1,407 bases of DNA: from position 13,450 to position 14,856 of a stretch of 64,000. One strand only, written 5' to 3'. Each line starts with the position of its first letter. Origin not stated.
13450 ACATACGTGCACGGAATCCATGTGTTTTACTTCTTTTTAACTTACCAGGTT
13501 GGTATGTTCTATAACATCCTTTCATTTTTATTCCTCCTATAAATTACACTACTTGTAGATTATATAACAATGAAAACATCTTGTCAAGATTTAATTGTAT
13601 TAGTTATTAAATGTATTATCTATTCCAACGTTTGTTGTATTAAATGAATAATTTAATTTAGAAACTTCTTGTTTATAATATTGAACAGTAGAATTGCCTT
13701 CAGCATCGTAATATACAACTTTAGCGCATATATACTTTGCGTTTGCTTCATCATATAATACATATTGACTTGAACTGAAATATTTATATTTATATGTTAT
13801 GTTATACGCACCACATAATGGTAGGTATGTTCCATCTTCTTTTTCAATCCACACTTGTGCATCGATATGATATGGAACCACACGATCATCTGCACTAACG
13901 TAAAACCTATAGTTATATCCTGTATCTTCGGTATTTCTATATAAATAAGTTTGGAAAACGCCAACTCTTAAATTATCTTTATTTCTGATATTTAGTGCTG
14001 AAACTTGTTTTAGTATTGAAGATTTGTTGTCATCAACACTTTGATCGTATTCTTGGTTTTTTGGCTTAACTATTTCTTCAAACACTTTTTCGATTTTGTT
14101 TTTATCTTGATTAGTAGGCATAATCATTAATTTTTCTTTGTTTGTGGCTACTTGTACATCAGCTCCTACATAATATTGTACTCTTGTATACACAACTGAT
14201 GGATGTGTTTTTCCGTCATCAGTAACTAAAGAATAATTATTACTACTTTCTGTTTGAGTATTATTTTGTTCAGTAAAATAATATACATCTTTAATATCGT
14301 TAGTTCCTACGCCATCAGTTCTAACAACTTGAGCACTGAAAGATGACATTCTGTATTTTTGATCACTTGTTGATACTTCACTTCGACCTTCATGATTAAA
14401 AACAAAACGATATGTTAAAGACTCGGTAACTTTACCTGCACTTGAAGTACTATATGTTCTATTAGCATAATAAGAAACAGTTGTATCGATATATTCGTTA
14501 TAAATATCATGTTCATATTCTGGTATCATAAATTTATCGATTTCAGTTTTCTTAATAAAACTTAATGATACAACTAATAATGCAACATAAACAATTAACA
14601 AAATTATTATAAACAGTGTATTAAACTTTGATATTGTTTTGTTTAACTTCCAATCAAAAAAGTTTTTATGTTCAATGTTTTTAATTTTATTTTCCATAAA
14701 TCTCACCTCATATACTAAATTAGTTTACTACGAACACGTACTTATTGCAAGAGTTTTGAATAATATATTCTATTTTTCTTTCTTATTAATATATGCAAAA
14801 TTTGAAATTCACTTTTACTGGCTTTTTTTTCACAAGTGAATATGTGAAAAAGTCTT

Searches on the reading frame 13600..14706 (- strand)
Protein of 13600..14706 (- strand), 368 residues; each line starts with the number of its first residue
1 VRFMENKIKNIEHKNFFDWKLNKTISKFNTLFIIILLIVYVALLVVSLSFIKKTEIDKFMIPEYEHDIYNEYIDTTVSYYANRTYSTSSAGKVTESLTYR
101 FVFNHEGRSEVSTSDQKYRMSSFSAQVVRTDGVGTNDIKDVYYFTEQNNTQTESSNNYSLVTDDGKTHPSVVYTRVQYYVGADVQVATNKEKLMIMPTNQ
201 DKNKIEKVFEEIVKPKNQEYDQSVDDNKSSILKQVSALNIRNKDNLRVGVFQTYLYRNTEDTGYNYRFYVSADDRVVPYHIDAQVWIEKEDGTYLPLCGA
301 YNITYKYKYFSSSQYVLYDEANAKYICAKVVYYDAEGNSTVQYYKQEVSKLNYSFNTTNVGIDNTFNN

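Call 6: search_protein_families(library=pfam, proteins=[window:13600-14706:-], max_evalue=0.1)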
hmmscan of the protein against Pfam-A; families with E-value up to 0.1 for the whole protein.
window:13600-14706:- (368 aa): 0 families

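Call 97: search_protein_families(library=padloc, proteins=[window:13600-14706:-], max_evalue=0.01)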
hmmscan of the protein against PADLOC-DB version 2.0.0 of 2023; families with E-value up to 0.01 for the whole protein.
window:13600-14706:- (368 aa): 0 families
